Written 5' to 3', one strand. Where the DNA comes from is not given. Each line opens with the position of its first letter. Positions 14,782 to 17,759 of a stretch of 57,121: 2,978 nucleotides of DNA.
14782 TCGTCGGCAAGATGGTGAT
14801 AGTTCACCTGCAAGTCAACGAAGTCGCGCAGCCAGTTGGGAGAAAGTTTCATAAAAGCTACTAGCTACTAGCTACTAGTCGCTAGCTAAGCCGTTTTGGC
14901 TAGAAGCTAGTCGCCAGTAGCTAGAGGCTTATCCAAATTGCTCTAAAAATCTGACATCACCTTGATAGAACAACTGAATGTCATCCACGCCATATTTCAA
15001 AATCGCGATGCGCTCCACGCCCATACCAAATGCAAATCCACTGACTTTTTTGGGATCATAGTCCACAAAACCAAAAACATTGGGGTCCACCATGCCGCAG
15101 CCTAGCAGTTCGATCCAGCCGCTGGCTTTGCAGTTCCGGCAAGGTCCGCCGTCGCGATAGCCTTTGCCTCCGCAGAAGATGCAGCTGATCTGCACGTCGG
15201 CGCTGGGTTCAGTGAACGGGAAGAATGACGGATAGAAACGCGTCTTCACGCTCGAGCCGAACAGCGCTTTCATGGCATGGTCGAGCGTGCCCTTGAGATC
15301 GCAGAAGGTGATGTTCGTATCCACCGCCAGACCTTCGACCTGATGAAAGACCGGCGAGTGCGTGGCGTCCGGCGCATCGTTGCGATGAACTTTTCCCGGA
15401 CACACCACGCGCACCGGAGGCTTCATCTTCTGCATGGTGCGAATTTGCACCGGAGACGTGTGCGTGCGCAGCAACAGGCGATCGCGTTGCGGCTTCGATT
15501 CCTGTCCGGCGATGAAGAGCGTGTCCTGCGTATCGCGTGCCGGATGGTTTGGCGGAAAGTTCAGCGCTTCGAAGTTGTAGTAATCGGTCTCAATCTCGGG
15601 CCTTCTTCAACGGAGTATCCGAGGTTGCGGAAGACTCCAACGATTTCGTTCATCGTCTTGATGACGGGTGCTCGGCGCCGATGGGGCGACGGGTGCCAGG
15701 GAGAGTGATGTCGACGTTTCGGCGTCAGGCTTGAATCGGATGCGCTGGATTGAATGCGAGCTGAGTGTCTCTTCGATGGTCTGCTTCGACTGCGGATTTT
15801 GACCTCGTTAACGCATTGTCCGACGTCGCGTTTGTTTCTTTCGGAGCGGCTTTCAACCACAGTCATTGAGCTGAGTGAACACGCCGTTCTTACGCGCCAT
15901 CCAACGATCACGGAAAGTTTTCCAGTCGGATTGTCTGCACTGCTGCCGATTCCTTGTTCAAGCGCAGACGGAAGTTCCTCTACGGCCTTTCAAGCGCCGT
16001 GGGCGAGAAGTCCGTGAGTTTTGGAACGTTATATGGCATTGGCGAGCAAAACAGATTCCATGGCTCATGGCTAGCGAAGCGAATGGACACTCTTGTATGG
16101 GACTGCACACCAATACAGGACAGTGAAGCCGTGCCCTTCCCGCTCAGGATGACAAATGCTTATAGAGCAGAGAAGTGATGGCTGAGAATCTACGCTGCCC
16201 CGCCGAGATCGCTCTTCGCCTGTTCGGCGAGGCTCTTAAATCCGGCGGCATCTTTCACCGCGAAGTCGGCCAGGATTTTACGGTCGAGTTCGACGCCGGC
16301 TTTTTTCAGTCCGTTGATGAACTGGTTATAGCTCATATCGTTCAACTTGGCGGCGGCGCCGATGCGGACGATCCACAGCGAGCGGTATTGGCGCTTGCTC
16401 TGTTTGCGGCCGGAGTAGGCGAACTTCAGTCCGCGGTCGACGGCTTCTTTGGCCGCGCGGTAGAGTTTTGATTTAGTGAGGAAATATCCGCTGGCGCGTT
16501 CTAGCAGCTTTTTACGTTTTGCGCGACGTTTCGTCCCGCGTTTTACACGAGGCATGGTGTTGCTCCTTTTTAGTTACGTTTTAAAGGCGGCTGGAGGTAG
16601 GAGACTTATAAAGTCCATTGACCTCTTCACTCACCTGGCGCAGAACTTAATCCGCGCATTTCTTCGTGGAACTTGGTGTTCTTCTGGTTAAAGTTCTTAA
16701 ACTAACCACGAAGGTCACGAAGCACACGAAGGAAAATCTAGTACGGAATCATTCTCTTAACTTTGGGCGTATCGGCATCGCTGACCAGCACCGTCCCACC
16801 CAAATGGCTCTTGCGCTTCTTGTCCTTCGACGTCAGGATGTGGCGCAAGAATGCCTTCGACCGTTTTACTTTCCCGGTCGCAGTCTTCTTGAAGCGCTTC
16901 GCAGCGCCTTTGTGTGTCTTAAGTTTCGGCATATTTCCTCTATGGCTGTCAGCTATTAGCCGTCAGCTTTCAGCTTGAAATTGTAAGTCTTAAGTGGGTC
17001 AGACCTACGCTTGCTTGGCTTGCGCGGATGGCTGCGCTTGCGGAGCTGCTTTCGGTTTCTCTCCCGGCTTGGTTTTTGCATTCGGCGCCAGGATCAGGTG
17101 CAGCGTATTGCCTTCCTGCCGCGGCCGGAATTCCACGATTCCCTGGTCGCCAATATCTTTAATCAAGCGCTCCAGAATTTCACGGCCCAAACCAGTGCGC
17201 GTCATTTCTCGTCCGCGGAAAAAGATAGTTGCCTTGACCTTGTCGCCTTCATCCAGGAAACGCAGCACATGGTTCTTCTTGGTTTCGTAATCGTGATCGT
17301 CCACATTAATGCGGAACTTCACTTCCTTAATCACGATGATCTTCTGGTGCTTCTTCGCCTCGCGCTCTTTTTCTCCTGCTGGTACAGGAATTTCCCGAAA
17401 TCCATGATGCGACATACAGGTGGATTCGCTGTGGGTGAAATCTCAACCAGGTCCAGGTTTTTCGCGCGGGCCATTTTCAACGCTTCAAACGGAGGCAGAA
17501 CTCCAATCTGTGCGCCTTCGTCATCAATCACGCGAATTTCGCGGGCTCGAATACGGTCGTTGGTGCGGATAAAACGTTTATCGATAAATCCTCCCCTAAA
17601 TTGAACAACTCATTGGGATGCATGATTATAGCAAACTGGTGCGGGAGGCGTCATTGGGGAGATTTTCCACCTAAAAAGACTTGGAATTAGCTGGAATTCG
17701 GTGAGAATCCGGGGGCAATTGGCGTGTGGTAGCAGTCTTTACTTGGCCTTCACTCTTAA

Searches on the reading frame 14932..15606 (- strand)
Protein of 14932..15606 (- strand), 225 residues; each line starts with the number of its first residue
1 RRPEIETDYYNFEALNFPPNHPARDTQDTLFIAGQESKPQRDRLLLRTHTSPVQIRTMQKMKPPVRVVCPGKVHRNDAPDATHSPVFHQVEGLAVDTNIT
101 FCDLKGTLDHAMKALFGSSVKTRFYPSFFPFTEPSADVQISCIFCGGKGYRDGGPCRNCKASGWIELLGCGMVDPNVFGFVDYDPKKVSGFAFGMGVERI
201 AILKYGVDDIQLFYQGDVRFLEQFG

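Call 101: search_protein_families(library=pfam, proteins=[window:14932-15606:-], max_evalue=0.01)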
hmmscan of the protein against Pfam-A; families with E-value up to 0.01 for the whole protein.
window:14932-15606:- (225 aa): 1 family
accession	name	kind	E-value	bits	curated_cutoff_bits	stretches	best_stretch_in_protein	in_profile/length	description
PF01409.25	tRNA-synt_2d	-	2.2e-87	293.1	19.8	1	3-224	41-246/246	tRNA synthetases class II core domain (F)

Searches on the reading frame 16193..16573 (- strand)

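Call 101: search_protein_families(library=pfam, proteins=[window:16193-16573:-], max_evalue=0.01)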
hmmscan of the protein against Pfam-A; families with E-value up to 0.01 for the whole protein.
window:16193-16573:- (127 aa): 1 family
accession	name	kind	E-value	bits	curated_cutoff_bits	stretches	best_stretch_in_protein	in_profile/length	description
PF00453.23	Ribosomal_L20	-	9.3e-40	135.5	30.8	1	9-115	1-107/107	Ribosomal protein L20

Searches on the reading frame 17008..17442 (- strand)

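Call 101: search_protein_families(library=pfam, proteins=[window:17008-17442:-], max_evalue=0.01)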
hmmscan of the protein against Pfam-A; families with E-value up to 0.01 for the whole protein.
window:17008-17442:- (145 aa): 1 family
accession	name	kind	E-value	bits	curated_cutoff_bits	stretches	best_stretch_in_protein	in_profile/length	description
PF00707.27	IF3_C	-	4e-31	107.2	34.8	1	36-121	1-86/86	Translation initiation factor IF-3, C-terminal domain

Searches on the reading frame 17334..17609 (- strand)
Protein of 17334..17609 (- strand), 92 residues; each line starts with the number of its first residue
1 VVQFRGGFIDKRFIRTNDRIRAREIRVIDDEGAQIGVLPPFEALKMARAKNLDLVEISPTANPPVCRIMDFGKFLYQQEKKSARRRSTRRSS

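Call 104: search_protein_families(library=pfam, proteins=[window:17334-17609:-], max_evalue=1)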
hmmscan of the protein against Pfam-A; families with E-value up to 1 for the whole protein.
window:17334-17609:- (92 aa): 1 family
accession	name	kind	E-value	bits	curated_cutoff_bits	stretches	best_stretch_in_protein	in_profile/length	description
PF05198.21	IF3_N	-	1.2e-32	112.3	26.9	1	16-82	1-67/70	Translation initiation factor IF-3, N-terminal domain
